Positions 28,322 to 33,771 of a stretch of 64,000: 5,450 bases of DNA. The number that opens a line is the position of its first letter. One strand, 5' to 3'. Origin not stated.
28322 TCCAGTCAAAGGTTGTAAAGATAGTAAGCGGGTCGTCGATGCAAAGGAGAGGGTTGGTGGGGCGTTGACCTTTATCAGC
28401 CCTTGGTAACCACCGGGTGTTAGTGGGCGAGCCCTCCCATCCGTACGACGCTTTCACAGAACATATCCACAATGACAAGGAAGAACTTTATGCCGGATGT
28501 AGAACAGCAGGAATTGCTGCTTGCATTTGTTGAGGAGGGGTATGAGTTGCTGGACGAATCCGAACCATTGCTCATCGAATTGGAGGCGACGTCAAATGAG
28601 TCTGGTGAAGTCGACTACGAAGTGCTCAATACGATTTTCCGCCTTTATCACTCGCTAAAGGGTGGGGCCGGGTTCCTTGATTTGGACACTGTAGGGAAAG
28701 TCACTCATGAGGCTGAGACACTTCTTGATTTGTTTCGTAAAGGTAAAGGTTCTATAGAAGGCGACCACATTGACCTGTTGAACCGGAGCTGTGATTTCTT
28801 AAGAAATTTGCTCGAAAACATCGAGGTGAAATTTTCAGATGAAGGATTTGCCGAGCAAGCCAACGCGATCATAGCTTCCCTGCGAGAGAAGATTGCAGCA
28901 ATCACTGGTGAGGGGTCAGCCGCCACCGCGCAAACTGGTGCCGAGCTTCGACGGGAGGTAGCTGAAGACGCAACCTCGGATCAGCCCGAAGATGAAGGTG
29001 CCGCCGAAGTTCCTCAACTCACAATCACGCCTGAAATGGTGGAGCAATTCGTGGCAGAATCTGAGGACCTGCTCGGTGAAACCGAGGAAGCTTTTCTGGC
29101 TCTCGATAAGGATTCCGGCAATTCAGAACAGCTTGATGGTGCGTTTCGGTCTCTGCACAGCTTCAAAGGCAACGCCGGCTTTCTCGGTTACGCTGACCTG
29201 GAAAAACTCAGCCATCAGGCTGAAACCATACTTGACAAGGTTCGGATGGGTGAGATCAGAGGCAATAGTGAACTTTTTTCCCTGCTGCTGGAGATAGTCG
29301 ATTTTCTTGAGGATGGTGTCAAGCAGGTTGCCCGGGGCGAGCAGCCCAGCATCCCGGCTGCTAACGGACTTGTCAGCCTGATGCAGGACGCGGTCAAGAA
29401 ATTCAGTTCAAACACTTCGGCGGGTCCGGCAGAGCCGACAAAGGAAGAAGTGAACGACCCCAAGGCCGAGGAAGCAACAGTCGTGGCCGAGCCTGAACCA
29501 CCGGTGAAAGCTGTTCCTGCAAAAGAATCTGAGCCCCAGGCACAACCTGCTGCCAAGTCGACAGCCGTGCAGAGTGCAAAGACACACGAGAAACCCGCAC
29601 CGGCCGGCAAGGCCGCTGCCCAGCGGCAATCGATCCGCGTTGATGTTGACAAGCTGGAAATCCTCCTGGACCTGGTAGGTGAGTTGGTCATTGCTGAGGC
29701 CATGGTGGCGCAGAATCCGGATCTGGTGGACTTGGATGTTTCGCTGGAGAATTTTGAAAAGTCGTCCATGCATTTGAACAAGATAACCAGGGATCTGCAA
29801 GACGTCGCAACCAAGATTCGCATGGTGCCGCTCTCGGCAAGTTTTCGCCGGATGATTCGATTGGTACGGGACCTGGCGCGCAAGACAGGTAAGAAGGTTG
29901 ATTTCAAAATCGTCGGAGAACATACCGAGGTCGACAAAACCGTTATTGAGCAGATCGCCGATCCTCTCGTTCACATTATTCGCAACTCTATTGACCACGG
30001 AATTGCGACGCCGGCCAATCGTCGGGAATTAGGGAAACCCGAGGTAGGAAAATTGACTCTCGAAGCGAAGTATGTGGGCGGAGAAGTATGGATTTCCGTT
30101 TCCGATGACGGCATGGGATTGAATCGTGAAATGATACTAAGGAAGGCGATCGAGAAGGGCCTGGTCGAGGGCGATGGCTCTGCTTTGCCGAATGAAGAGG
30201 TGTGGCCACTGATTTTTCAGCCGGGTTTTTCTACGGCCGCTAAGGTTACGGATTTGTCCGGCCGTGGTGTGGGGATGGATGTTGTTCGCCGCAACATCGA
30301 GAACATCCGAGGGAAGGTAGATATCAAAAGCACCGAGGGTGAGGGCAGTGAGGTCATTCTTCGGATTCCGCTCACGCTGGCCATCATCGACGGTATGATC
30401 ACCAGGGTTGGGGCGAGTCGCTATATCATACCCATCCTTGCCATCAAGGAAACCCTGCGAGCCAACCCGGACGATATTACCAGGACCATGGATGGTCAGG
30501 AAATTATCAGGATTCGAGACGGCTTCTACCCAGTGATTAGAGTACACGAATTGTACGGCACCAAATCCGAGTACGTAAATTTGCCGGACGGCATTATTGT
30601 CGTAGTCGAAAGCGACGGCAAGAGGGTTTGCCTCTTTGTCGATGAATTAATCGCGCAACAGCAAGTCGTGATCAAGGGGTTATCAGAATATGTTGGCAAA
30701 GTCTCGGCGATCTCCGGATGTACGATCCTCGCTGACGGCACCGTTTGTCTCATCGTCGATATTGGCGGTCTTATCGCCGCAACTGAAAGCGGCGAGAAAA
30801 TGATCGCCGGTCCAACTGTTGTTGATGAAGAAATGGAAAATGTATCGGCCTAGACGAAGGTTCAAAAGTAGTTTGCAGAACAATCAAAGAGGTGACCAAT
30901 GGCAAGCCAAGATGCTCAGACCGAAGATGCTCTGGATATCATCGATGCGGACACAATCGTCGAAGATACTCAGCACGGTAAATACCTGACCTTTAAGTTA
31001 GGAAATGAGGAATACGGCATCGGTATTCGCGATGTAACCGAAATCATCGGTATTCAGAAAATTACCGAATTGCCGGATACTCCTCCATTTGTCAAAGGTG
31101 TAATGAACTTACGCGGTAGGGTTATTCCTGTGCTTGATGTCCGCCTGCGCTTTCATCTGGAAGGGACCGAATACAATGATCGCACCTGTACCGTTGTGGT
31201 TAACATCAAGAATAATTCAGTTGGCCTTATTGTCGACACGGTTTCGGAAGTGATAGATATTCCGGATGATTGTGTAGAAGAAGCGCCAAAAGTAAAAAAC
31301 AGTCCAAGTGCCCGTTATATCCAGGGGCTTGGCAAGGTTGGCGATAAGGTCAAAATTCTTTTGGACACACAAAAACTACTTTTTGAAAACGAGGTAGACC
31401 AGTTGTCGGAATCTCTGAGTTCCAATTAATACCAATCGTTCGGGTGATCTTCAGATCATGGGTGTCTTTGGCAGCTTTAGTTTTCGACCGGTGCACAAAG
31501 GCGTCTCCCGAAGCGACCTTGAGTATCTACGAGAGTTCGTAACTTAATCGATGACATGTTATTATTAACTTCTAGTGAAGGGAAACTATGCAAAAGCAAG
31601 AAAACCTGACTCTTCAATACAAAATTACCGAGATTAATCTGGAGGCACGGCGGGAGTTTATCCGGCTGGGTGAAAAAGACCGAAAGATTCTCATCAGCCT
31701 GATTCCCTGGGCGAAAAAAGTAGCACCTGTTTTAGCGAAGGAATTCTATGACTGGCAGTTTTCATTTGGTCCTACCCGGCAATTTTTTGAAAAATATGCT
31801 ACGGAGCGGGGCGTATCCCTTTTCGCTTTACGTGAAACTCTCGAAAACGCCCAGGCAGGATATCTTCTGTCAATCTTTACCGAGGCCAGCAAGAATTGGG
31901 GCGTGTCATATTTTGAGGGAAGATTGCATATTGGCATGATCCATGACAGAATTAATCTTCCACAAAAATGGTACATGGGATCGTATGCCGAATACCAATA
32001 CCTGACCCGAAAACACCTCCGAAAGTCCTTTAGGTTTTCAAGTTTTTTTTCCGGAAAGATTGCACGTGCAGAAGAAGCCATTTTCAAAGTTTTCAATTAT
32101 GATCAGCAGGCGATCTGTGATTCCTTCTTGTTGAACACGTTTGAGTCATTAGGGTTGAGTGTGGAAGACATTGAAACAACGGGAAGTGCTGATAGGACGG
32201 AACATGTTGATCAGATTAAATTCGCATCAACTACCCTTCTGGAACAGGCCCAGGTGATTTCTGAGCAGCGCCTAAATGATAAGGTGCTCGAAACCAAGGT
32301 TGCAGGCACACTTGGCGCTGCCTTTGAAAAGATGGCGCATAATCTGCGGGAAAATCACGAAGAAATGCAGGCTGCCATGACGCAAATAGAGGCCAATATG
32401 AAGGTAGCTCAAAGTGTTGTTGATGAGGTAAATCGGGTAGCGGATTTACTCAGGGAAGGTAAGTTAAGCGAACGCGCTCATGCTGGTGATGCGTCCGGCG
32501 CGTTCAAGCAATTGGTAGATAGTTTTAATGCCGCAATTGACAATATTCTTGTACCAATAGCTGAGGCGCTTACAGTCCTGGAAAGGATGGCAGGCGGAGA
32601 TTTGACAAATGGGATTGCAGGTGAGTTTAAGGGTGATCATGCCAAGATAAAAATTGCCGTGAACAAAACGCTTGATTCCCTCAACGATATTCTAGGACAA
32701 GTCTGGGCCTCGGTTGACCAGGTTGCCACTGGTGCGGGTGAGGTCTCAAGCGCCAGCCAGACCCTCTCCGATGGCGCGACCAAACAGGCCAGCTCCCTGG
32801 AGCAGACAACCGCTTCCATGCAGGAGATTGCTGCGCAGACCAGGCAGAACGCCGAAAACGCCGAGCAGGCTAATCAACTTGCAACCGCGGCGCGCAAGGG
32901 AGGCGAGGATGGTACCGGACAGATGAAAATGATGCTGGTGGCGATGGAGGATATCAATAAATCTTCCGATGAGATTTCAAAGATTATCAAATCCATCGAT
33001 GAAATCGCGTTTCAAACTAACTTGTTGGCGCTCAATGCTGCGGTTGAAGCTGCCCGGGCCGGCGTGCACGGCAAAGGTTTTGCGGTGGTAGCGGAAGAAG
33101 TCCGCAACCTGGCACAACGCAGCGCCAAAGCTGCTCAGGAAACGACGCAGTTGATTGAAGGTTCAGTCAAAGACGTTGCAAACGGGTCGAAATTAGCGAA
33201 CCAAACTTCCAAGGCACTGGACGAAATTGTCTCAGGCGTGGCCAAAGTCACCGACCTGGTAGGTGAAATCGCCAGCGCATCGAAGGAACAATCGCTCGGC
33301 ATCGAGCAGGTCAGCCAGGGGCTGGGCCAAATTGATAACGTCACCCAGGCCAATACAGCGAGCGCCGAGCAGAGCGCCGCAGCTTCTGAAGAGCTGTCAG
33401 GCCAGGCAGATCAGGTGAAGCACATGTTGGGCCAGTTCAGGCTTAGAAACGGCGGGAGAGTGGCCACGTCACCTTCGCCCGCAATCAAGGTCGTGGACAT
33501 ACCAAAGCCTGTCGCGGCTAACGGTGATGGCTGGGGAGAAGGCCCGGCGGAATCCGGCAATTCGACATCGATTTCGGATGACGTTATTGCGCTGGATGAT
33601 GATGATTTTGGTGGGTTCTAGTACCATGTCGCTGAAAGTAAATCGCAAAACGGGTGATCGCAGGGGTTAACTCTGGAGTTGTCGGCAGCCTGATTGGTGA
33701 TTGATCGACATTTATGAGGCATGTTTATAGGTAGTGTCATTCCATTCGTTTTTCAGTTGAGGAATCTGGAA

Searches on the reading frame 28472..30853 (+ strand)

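Call 53: search_protein_families(library=pfam, proteins=[window:28472-30853:+], max_evalue=0.00001)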
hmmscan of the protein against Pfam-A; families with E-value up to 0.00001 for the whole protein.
window:28472-30853:+ (793 aa): 4 families
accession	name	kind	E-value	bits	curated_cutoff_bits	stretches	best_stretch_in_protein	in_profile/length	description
PF01627.28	Hpt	-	9.2e-27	93.6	24.6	2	188-277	1-79/84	Hpt domain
PF01584.24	CheW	-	5.7e-24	84.7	23.5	1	641-770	2-136/138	CheW-like domain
PF02895.20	H-kinase_dim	-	5.4e-16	59.2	23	1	386-449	2-68/68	Signal transducing histidine kinase, homodimeric domain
PF02518.31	HATPase_c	-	1.2e-15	58.4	26.4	1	497-635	4-110/111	Histidine kinase-, DNA gyrase B-, and HSP90-like ATPase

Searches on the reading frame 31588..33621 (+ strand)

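Call 53: search_protein_families(library=pfam, proteins=[window:31588-33621:+], max_evalue=0.00001)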
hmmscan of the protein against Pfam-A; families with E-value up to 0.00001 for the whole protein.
window:31588-33621:+ (677 aa): 3 families
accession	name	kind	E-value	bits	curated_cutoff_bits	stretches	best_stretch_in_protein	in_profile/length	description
PF00015.26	MCPsignal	-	1e-51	175.6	34.6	1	430-586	2-172/172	Methyl-accepting chemotaxis protein (MCP) signalling domain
PF11563.14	Protoglobin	-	2.6e-18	66.9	25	1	17-177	4-149/158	Protoglobin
PF18947.5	HAMP_2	-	2.5e-15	56.6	24.3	1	303-366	3-66/67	HAMP domain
